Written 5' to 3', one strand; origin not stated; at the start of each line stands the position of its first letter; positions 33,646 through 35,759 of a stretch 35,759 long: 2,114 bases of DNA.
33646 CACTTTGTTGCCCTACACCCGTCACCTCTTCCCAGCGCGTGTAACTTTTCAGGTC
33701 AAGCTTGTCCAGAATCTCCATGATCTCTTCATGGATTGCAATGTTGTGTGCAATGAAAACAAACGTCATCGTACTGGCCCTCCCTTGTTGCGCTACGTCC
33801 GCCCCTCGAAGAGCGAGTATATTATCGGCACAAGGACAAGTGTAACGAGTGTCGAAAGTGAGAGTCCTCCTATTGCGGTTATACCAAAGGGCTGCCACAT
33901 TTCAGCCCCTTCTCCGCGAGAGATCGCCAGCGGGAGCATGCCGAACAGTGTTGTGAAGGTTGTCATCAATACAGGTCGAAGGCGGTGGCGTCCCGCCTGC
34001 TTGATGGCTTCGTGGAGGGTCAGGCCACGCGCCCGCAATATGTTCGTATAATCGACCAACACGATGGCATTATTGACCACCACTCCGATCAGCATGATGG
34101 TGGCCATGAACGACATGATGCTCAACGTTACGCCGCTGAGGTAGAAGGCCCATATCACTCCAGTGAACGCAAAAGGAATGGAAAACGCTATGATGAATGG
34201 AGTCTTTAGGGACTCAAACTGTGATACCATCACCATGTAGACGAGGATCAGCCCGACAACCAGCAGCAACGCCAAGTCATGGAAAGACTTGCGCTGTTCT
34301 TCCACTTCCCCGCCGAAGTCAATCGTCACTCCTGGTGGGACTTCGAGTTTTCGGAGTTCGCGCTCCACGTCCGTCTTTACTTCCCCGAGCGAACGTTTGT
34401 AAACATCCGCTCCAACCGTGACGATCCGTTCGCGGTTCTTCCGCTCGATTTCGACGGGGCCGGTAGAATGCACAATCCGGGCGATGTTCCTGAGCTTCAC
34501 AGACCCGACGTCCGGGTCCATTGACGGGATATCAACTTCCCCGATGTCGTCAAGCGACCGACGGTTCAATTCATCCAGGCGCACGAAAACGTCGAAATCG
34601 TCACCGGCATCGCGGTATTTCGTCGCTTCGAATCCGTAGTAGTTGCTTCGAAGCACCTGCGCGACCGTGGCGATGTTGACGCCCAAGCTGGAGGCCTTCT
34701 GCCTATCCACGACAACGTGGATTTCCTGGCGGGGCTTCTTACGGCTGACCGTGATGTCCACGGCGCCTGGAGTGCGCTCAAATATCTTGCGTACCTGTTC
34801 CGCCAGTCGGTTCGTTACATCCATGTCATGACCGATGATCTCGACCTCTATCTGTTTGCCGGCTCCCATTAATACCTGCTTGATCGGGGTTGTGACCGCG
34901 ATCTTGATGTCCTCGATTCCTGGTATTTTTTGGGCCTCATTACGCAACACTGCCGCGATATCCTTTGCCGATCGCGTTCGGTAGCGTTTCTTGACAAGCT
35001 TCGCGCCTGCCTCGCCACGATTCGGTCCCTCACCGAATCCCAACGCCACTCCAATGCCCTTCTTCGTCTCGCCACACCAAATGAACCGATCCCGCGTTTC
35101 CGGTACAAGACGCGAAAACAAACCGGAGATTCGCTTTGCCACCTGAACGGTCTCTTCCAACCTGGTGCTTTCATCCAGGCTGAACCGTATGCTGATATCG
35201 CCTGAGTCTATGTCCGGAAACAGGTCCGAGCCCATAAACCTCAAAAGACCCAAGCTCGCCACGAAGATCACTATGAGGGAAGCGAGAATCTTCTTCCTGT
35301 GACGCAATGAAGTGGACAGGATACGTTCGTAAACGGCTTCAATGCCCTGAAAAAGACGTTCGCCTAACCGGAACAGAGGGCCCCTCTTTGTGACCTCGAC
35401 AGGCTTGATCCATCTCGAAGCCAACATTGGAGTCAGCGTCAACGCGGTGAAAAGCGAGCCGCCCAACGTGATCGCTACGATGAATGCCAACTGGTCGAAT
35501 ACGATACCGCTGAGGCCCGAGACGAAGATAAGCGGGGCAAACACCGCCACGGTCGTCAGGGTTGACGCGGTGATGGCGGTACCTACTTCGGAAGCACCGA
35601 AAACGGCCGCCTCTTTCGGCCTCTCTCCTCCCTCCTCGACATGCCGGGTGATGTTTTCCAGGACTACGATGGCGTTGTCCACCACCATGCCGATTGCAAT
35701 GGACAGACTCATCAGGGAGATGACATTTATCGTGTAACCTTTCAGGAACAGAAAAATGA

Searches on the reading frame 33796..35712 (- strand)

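Call 5: search_protein_families(library=padloc, proteins=[window:33796-35712:-], max_evalue=0.001)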
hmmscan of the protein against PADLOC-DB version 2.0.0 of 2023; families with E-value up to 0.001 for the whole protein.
window:33796-35712:- (639 aa): 0 families

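Call 6: search_protein_families(library=pfam, proteins=[window:33796-35712:-], max_evalue=0.001)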
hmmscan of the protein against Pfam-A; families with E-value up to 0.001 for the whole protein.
window:33796-35712:- (639 aa): 3 families
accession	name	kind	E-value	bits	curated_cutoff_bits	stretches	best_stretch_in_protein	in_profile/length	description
PF00873.25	ACR_tran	-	1.2e-149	500.4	28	1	1-635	389-1020/1021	AcrB/AcrD/AcrF family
PF03176.21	MMPL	-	3e-15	56.4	20.5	2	433-635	94-302/333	MMPL family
PF02355.23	SecD_SecF_C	-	0.0002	21.3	20.5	1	481-625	34-176/189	Protein export membrane protein SecD/SecF, C-terminal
